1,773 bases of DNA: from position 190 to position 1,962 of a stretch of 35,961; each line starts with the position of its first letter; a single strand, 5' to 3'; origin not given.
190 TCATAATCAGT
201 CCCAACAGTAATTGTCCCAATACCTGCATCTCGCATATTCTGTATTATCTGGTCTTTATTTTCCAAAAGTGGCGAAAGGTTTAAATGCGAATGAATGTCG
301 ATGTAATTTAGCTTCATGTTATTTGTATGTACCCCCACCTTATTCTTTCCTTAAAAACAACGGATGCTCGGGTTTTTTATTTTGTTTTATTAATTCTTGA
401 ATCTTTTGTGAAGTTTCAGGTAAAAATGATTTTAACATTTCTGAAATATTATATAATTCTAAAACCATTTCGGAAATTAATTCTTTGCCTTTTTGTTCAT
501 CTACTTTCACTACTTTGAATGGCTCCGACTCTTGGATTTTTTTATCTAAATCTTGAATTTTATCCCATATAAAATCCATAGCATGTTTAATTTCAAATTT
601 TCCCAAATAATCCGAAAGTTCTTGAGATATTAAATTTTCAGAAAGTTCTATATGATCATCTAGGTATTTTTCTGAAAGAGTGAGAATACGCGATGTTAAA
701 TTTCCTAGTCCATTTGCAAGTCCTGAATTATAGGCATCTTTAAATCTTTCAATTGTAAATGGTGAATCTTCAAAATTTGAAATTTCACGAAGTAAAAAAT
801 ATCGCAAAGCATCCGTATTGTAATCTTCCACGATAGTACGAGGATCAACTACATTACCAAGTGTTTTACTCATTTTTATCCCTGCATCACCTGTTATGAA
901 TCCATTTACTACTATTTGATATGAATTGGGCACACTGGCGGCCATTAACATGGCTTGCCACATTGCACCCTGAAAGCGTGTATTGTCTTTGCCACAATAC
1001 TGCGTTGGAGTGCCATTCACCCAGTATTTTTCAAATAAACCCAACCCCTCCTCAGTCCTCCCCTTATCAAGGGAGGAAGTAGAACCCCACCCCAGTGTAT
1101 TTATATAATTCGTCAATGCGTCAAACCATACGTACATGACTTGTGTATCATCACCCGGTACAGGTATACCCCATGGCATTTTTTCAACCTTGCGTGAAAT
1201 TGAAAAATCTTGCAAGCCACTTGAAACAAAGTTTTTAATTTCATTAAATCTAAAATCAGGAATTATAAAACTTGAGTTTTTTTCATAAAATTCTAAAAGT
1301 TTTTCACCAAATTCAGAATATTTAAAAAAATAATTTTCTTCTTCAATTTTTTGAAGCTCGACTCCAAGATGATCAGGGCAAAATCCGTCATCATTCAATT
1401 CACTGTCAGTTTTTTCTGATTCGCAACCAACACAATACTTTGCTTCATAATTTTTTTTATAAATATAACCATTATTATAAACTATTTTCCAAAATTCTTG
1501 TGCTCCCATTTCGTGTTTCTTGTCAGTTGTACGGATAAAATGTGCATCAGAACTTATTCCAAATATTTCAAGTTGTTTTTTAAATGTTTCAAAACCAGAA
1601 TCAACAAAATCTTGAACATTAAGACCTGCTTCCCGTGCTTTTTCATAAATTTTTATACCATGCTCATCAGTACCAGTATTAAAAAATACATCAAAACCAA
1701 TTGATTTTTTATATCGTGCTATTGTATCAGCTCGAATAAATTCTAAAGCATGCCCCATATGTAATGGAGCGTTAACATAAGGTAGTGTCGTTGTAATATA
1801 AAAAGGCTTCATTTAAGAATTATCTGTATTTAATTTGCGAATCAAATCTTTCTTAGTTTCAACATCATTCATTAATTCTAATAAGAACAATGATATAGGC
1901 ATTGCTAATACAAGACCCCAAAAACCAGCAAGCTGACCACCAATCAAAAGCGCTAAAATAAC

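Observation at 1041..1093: GC-rich hairpin repeat inserted in frame inside methionyl-tRNA synthetase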

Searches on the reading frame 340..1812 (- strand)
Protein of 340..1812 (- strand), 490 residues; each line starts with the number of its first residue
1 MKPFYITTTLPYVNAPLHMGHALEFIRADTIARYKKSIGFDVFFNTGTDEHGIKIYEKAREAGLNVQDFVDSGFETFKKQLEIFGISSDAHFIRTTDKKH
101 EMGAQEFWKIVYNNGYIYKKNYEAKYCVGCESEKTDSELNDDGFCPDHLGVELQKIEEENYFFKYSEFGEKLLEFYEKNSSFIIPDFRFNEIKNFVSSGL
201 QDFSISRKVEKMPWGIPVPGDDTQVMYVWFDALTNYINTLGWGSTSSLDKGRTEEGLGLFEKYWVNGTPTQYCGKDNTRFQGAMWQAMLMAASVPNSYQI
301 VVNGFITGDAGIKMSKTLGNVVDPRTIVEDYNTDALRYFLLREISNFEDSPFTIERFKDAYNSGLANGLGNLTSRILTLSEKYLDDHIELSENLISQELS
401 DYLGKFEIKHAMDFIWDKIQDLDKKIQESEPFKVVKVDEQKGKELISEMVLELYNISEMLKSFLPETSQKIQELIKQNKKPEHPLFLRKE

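Call 10: find_homologous_proteins(query=window:340-1812:-, max_evalue=1e-30)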
Query window:340-1812:- (490 aa): 8000 proteins with E <= 1e-30 among 8000 candidates; the best 120 are listed.
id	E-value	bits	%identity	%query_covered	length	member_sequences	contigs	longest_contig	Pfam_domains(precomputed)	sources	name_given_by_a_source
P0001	0.0e+0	1127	100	100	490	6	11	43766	PF09334.18,PF01406.26,PF00133.29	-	-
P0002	8.0e-258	874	78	100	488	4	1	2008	PF09334.18,PF01406.26,PF00133.29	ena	-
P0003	6.7e-255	864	76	100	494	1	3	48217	PF09334.18,PF01406.26,PF00133.29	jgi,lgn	jgi:methionyl-tRNA synthetase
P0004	3.7e-254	862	75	100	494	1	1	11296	PF09334.18,PF01406.26,PF00133.29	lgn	-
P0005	1.3e-251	854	75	100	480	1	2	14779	PF09334.18,PF01406.26,PF00133.29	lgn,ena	-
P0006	1.8e-251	853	75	100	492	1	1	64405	PF09334.18,PF01406.26,PF00133.29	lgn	-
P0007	4.1e-251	852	76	100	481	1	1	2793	PF09334.18,PF01406.26,PF00133.29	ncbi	-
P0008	1.0e-250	851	74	100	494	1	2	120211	PF09334.18,PF01406.26,PF00133.29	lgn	-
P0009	2.7e-250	849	74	100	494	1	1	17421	PF09334.18,PF01406.26,PF00133.29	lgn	-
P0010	3.7e-249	845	75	100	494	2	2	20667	PF09334.18,PF01406.26,PF00133.29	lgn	-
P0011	1.8e-248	843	75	100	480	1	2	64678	PF09334.18,PF01406.26,PF00133.29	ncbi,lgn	-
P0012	2.7e-248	843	75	100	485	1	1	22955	PF09334.18,PF01406.26,PF00133.29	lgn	-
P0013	1.5e-247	840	74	100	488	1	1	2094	PF09334.18,PF01406.26,PF00133.29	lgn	-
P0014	2.9e-247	839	73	100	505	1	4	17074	PF09334.18,PF01406.26,PF00133.29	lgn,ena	-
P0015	5.4e-246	835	75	100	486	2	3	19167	PF09334.18,PF01406.26,PF00133.29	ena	-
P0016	1.2e-245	834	74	100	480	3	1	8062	PF09334.18,PF01406.26,PF00133.29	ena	-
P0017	1.5e-245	834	73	100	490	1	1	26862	PF09334.18,PF01406.26,PF00133.29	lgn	-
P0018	2.7e-245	833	74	100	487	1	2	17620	PF09334.18,PF01406.26,PF00133.29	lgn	-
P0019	4.8e-245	832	75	99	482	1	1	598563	PF09334.18,PF01406.26,PF00133.29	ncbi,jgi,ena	ncbi:MAG: methionine--tRNA ligase [Candidatus Paceibacterota bacterium]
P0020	5.1e-245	832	73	100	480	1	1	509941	PF09334.18,PF01406.26,PF00133.29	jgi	jgi:methionyl-tRNA synthetase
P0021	8.8e-245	831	73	100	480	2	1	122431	PF09334.18,PF01406.26,PF00133.29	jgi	jgi:methionyl-tRNA synthetase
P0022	9.3e-245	831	74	100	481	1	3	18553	PF09334.18,PF01406.26,PF00133.29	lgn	-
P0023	1.0e-244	831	73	100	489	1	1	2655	PF09334.18,PF01406.26,PF00133.29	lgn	-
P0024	1.2e-244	831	73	100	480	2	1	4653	PF09334.18,PF01406.26,PF00133.29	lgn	-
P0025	2.4e-244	830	72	100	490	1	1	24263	PF09334.18,PF01406.26,PF00133.29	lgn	-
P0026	7.2e-244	828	74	100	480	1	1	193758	PF09334.18,PF01406.26,PF00133.29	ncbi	-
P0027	1.3e-243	827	73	100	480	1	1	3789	PF09334.18,PF01406.26,PF00133.29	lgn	-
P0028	2.2e-243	826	73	100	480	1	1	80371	PF09334.18,PF01406.26,PF00133.29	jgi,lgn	-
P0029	3.5e-243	826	73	100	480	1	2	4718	PF09334.18,PF01406.26,PF00133.29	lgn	-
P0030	3.7e-243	826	74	100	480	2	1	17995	PF09334.18,PF01406.26,PF00133.29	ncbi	-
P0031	4.3e-243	825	73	100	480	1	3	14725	PF09334.18,PF01406.26,PF00133.29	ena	-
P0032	4.7e-243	825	73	100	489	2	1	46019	PF09334.18,PF01406.26,PF00133.29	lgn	-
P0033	5.2e-243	825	73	100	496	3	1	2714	PF09334.18,PF01406.26,PF00133.29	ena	-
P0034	9.6e-243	824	75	100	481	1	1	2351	PF09334.18,PF01406.26,PF00133.29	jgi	-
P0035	1.3e-242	824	74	100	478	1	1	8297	PF09334.18,PF01406.26,PF00133.29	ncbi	-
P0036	1.8e-242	823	74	100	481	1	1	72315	PF09334.18,PF01406.26,PF00133.29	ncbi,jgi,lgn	jgi:methionyl-tRNA synthetase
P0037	2.2e-242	823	73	100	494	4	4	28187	PF09334.18,PF01406.26,PF00133.29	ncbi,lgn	-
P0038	3.2e-242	823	73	100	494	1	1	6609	PF09334.18,PF01406.26,PF00133.29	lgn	-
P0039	3.4e-242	822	72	100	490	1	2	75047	PF09334.18,PF01406.26,PF00133.29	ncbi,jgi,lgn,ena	ncbi:MAG: methionine--tRNA ligase [bacterium]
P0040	4.5e-242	822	74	99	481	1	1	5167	PF09334.18,PF01406.26,PF00133.29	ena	-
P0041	7.1e-242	821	74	99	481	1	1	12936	PF09334.18,PF01406.26,PF00133.29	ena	-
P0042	1.2e-241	821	73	100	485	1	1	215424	PF09334.18,PF01406.26,PF00133.29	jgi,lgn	jgi:methionyl-tRNA synthetase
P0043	1.3e-241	821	74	100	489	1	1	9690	PF09334.18,PF01406.26,PF00133.29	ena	-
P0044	1.9e-241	820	74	99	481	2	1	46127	PF09334.18,PF01406.26,PF00133.29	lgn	-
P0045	2.5e-241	820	74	100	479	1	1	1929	PF09334.18,PF01406.26,PF00133.29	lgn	-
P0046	2.9e-241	819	74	99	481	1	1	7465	PF09334.18,PF01406.26,PF00133.29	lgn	-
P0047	3.3e-241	819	73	100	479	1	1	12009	PF09334.18,PF01406.26,PF00133.29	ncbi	-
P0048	3.5e-241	819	75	100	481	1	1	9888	PF09334.18,PF01406.26,PF00133.29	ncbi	-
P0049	3.6e-241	819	72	100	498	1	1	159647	PF09334.18,PF01406.26,PF00133.29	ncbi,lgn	-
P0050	3.7e-241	819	72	100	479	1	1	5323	PF09334.18,PF01406.26,PF00133.29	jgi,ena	-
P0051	4.4e-241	819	73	100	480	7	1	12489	PF09334.18,PF01406.26,PF00133.29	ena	-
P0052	5.2e-241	819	72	100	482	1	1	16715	PF09334.18,PF01406.26,PF00133.29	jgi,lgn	jgi:methionyl-tRNA synthetase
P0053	7.2e-241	818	74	100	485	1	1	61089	PF09334.18,PF01406.26,PF00133.29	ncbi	-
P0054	7.4e-241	818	73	100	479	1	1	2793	PF09334.18,PF01406.26,PF00133.29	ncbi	-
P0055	7.9e-241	818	74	99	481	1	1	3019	PF09334.18,PF01406.26,PF00133.29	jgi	jgi:methionyl-tRNA synthetase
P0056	8.0e-241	818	74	99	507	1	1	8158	PF09334.18,PF01406.26,PF00133.29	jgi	jgi:methionyl-tRNA synthetase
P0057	9.6e-241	818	74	99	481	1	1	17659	PF09334.18,PF01406.26,PF00133.29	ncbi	-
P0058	1.0e-240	818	73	100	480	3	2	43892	PF09334.18,PF01406.26,PF00133.29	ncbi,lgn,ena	-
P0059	1.0e-240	818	74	100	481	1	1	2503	PF09334.18,PF01406.26,PF00133.29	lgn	-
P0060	1.2e-240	817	73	100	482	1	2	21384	PF09334.18,PF01406.26,PF00133.29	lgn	-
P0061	1.5e-240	817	73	100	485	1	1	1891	PF09334.18,PF01406.26,PF00133.29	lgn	-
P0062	1.6e-240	817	74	100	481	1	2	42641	PF09334.18,PF01406.26,PF00133.29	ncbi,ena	-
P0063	1.7e-240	817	72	100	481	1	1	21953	PF09334.18,PF01406.26,PF00133.29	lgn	-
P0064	1.9e-240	817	72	100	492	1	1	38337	PF09334.18,PF01406.26,PF00133.29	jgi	jgi:methionyl-tRNA synthetase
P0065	2.8e-240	816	73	99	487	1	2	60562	PF09334.18,PF01406.26,PF00133.29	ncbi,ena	-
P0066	3.1e-240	816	74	100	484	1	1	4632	PF09334.18,PF01406.26,PF00133.29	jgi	-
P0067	6.5e-240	815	74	100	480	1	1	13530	PF09334.18,PF01406.26,PF00133.29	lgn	-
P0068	6.9e-240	815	73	100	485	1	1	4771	PF09334.18,PF01406.26,PF00133.29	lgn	-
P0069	7.1e-240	815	73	100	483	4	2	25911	PF09334.18,PF01406.26,PF00133.29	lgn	-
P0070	9.4e-240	814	73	99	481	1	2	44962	PF09334.18,PF01406.26,PF00133.29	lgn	-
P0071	1.2e-239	814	73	100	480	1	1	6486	PF09334.18,PF01406.26,PF00133.29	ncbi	-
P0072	1.4e-239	814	74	100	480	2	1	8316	PF09334.18,PF01406.26,PF00133.29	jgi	-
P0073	1.8e-239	814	73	100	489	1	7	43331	PF09334.18,PF01406.26,PF00133.29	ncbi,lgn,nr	ncbi:MAG: methionine--tRNA ligase [Candidatus Pacebacteria bacterium]|nr:methionine--tRNA ligase [Ca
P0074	1.8e-239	814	73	100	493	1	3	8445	PF09334.18,PF01406.26,PF00133.29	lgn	-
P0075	1.8e-239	813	71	100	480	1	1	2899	PF09334.18,PF01406.26,PF00133.29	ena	-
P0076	2.0e-239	813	73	100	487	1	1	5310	PF09334.18,PF01406.26,PF00133.29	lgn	-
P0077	2.3e-239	813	73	99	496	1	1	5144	PF09334.18,PF01406.26,PF00133.29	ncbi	-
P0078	3.1e-239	813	73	100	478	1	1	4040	PF09334.18,PF01406.26,PF00133.29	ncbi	-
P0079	3.3e-239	813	72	99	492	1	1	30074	PF09334.18,PF01406.26,PF00133.29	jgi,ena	-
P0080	3.4e-239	813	71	99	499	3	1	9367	PF09334.18,PF01406.26,PF00133.29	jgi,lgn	jgi:methionyl-tRNA synthetase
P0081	3.5e-239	813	74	100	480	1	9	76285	PF09334.18,PF01406.26,PF00133.29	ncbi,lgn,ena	-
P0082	4.5e-239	812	72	100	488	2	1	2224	PF09334.18,PF01406.26,PF00133.29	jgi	-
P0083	7.1e-239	812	73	100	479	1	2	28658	PF09334.18,PF01406.26,PF00133.29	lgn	-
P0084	7.5e-239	811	72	100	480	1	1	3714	PF09334.18,PF01406.26,PF00133.29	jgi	-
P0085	8.3e-239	811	71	100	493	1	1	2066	PF09334.18,PF01406.26,PF00133.29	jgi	jgi:methionyl-tRNA synthetase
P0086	9.4e-239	811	72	99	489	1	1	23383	PF09334.18,PF01406.26,PF00133.29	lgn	-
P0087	1.0e-238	811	73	99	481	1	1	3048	PF09334.18,PF01406.26,PF00133.29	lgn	-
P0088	1.3e-238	811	72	99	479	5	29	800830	PF09334.18,PF01406.26,PF00133.29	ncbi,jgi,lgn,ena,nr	ncbi:TPA: methionine--tRNA ligase [Candidatus Nomurabacteria bacterium]|nr:MAG: Methionyl-tRNA synth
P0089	2.0e-238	810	72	100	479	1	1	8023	PF09334.18,PF01406.26,PF00133.29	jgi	-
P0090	2.7e-238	810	72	100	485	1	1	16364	PF09334.18,PF01406.26,PF00133.29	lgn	-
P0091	7.2e-238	808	73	100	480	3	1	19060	PF09334.18,PF01406.26,PF00133.29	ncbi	-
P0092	1.1e-237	808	71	100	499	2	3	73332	PF09334.18,PF01406.26,PF00133.29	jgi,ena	-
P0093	1.3e-237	807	71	100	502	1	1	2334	PF09334.18,PF01406.26,PF00133.29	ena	-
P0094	2.3e-237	807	73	100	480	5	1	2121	PF09334.18,PF01406.26,PF00133.29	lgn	-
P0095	2.3e-237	807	72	100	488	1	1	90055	PF09334.18,PF01406.26,PF00133.29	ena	-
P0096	2.5e-237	806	70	100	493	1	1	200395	PF09334.18,PF01406.26,PF00133.29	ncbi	-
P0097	2.9e-237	806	71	100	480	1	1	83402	PF09334.18,PF01406.26,PF00133.29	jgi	jgi:methionyl-tRNA synthetase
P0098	3.1e-237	806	72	100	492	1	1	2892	PF09334.18,PF01406.26,PF00133.29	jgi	jgi:methionyl-tRNA synthetase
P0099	5.0e-237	805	72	100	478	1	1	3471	PF09334.18,PF01406.26,PF00133.29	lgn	-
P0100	6.6e-237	805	71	100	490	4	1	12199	PF09334.18,PF01406.26,PF00133.29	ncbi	-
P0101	6.8e-237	805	72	99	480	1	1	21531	PF09334.18,PF01406.26,PF00133.29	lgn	-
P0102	8.5e-237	805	73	100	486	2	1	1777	PF09334.18,PF01406.26,PF00133.29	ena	-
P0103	9.6e-237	805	72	100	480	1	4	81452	PF09334.18,PF01406.26,PF00133.29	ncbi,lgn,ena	-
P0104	1.4e-236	804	74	100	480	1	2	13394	PF09334.18,PF01406.26,PF00133.29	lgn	-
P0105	1.4e-236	804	72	100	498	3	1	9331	PF09334.18,PF01406.26,PF00133.29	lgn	-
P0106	1.5e-236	804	72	100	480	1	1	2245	PF09334.18,PF01406.26,PF00133.29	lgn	-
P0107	2.0e-236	803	72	100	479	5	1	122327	PF09334.18,PF01406.26,PF00133.29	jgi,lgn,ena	-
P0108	2.1e-236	803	71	99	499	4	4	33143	PF09334.18,PF01406.26,PF00133.29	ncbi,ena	-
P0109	2.5e-236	803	72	99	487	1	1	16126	PF09334.18,PF01406.26,PF00133.29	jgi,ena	-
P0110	2.5e-236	803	72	100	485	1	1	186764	PF09334.18,PF01406.26,PF00133.29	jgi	jgi:methionyl-tRNA synthetase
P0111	3.5e-236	803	70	100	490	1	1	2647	PF09334.18,PF01406.26,PF00133.29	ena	-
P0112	3.6e-236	803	73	100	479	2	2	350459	PF09334.18,PF01406.26,PF00133.29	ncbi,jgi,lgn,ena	ncbi:MAG: methionine--tRNA ligase [Candidatus Paceibacterota bacterium]|jgi:methionyl-tRNA synthetas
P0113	4.5e-236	802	71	100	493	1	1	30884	PF09334.18,PF01406.26,PF00133.29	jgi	jgi:methionyl-tRNA synthetase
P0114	4.7e-236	802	72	100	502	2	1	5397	PF09334.18,PF01406.26,PF00133.29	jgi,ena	jgi:methionyl-tRNA synthetase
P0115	6.6e-236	802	73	100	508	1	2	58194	PF09334.18,PF01406.26,PF00133.29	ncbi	-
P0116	1.0e-235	801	72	100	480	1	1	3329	PF09334.18,PF01406.26,PF00133.29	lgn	-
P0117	1.2e-235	801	71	100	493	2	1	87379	PF09334.18,PF01406.26,PF00133.29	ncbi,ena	ncbi:MAG: methionine--tRNA ligase [Candidatus Paceibacterota bacterium]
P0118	1.5e-235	801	72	100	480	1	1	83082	PF09334.18,PF01406.26,PF00133.29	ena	-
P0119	1.7e-235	800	72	100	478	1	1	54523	PF09334.18,PF01406.26,PF00133.29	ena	-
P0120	1.7e-235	800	71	99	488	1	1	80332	PF09334.18,PF01406.26,PF00133.29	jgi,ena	-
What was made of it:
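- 340..1812 (-): metG (methionyl-tRNA synthetase, 490 aa), the host gene. Precomputed Pfam families PF09334/PF00133 and 8000 homologues in call 10.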

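Call 15: find_related_loci(query=window:340-1812:-, collection=genome_contigs, flank=10000)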
Query window:340-1812:- (490 aa) in genome_contigs; peptide patterns used: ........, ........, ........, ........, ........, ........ (x = any residue, [..] = any of these).
600 stretches matched a pattern (row limit reached: there are more); 590 encode a relative of the query (tblastn E <= 1e-3); the best 80 are kept; 80 distinct loci.
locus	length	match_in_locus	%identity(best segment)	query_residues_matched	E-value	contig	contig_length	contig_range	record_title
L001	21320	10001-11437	74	2-490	0e+0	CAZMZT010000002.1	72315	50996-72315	MAG TPA_asm: uncultured Candidatus Saccharibacteria bacterium isolate SRP286056_co1_104 genome assembly, contig: NODE_30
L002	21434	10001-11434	72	2-490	0e+0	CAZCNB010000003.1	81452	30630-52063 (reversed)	MAG TPA_asm: uncultured Candidatus Saccharibacteria bacterium isolate SRP135725_co1_330 genome assembly, contig: NODE_17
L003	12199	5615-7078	71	2-490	0e+0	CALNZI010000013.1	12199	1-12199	MAG: Candidatus Paceibacterota bacterium isolate LOGT_bin.0037 genome assembly, contig: contig_151593, whole genome shot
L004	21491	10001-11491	70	2-490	0e+0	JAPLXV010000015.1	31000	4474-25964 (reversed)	MAG: Candidatus Nomurabacteria bacterium isolate LacPavin_0419_WC90_MAG_34_11 LacPavin_0419_WC90_scaffold_896172, whole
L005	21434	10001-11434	72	2-490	0e+0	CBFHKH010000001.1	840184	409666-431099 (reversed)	MAG: Minisyncoccia bacterium isolate AGTU_16_bin_21_orig genome assembly, contig: AGTU_16_bin_21_orig_AGTU_16_c_00000000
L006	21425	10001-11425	70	2-490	0e+0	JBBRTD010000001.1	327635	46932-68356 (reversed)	MAG: Candidatus Paceibacteria bacterium isolate La2_metabat2.186 La2_metabat2.186_K_2668458L327635_cov_18.3548, whole ge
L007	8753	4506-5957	69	3-490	0e+0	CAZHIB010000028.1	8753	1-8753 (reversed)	MAG TPA_asm: uncultured Candidatus Saccharibacteria bacterium isolate binchicken_co269_246 genome assembly, contig: NODE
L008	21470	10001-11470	71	4-490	0e+0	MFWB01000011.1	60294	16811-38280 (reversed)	MAG: Candidatus Nomurabacteria bacterium RIFOXYB1_FULL_39_16 rifoxyb1_full_scaffold_403, whole genome shotgun sequence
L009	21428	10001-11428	69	4-490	0e+0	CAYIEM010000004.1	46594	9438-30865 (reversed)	MAG TPA_asm: uncultured Candidatus Saccharibacteria bacterium isolate ERP119705_co1_285 genome assembly, contig: NODE_59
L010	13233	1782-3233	71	4-490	0e+0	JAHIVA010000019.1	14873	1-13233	MAG: Patescibacteria group bacterium isolate MM_PC_MetaG.mb.47 MM_PC_MetaG.mb.47_k141_420769, whole genome shotgun seque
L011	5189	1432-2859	69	2-489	0e+0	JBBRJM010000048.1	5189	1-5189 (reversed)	MAG: Candidatus Paceibacteria bacterium isolate Co_metawrap_2869 Cmw_2869_k141_19625598_length_5189_cov_14.0000, whole g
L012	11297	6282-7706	70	4-489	0e+0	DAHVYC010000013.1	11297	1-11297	MAG TPA_asm: Candidatus Nomurabacteria bacterium isolate clean777 NODE_13_length_11297_cov_4.388414, whole genome shotgu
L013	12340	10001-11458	69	2-490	0e+0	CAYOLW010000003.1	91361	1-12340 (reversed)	MAG TPA_asm: uncultured Candidatus Saccharibacteria bacterium isolate SRP286056_co2_557 genome assembly, contig: NODE_23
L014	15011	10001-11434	68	2-490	0e+0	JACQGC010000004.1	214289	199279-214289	MAG: Candidatus Nomurabacteria bacterium isolate NC_groundwater_1063_Pr2_B-0.1um_42_14 rattlesnake_spring_18_scaffold_21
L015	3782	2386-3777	70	4-482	0e+0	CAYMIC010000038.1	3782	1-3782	MAG TPA_asm: uncultured Candidatus Saccharibacteria bacterium isolate SRP278252_co2_831 genome assembly, contig: NODE_53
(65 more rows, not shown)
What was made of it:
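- On Rickettsia palindromic elements: The element is ~40 nt. The host is Paceibacteria-like by MetRS homologues (calls 10, 15).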

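Call 22: list_cluster_members(proteins=[P0001, P0002])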
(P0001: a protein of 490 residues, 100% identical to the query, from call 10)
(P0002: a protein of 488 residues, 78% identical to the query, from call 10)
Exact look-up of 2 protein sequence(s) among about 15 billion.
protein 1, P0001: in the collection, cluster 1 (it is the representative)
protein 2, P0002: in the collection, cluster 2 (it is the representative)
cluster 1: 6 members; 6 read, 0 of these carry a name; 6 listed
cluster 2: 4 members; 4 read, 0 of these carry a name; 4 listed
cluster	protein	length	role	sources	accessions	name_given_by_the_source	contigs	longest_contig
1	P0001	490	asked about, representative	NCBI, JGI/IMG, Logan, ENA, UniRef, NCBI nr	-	-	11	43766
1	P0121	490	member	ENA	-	-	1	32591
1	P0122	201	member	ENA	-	-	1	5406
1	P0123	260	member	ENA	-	-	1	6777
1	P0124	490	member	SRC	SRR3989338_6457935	-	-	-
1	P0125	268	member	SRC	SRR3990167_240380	-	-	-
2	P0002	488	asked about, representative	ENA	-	-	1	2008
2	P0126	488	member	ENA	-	-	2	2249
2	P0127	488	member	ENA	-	-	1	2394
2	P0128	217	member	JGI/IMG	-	-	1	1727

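Call 24: find_encoding_contigs(protein=P0002, flank=3000, max_places=2)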
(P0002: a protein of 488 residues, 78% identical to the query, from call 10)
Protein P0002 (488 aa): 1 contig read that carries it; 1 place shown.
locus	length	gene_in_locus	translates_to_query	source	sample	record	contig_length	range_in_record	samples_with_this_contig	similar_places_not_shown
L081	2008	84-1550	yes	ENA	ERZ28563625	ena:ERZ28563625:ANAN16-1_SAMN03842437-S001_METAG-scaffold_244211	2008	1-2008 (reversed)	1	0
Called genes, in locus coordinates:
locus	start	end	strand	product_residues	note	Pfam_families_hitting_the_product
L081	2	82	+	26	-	?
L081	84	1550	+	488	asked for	PF00133:tRNA-synt_1, PF01406:tRNA-synt_1e, PF09334:tRNA-synt_1g, PF00133:tRNA-synt_1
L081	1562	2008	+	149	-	?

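Call 25: find_encoding_contigs(protein=P0003, flank=10000, max_places=2)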
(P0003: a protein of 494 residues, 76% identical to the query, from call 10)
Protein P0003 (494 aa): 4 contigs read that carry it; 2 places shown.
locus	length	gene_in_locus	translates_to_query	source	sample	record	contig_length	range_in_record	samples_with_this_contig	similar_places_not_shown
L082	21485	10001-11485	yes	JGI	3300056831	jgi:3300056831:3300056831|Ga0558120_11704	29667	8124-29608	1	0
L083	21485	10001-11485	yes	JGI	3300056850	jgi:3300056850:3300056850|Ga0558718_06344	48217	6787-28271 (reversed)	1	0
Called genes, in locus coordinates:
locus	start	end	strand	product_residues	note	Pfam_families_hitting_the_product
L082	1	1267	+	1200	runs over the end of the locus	PF00133:tRNA-synt_1, PF09334:tRNA-synt_1g (weak), PF00300:His_Phos_1, PF00133:tRNA-synt_1, PF09334:tRNA-synt_1g, PF08264:Anticodon_1, PF19302:DUF5915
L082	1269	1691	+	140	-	PF00293:NUDIX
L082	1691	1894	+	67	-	-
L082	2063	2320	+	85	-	PF13242:Hydrolase_like (weak)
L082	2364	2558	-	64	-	-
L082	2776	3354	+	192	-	PF06821:Ser_hydrolase, PF12146:Hydrolase_4 (faint), PF12697:Abhydrolase_6 (weak), PF00561:Abhydrolase_1 (weak), PF08538:DUF1749, PF10230:LIDHydrolase (faint)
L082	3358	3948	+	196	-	PF11967:RecO_N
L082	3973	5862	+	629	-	-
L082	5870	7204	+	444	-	PF00587:tRNA-synt_2b, PF03129:HGTP_anticodon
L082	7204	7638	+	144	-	PF00293:NUDIX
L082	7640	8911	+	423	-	PF00675:Peptidase_M16, PF05193:Peptidase_M16_C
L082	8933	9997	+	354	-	PF01594:AI-2E_transport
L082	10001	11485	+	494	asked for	PF00133:tRNA-synt_1, PF01406:tRNA-synt_1e, PF09334:tRNA-synt_1g, PF00133:tRNA-synt_1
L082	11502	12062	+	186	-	-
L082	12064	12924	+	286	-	PF01026:TatD_DNase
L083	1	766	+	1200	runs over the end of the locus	PF00133:tRNA-synt_1, PF09334:tRNA-synt_1g (weak), PF00300:His_Phos_1, PF00133:tRNA-synt_1, PF09334:tRNA-synt_1g, PF08264:Anticodon_1, PF19302:DUF5915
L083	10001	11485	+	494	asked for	PF00133:tRNA-synt_1, PF01406:tRNA-synt_1e, PF09334:tRNA-synt_1g, PF00133:tRNA-synt_1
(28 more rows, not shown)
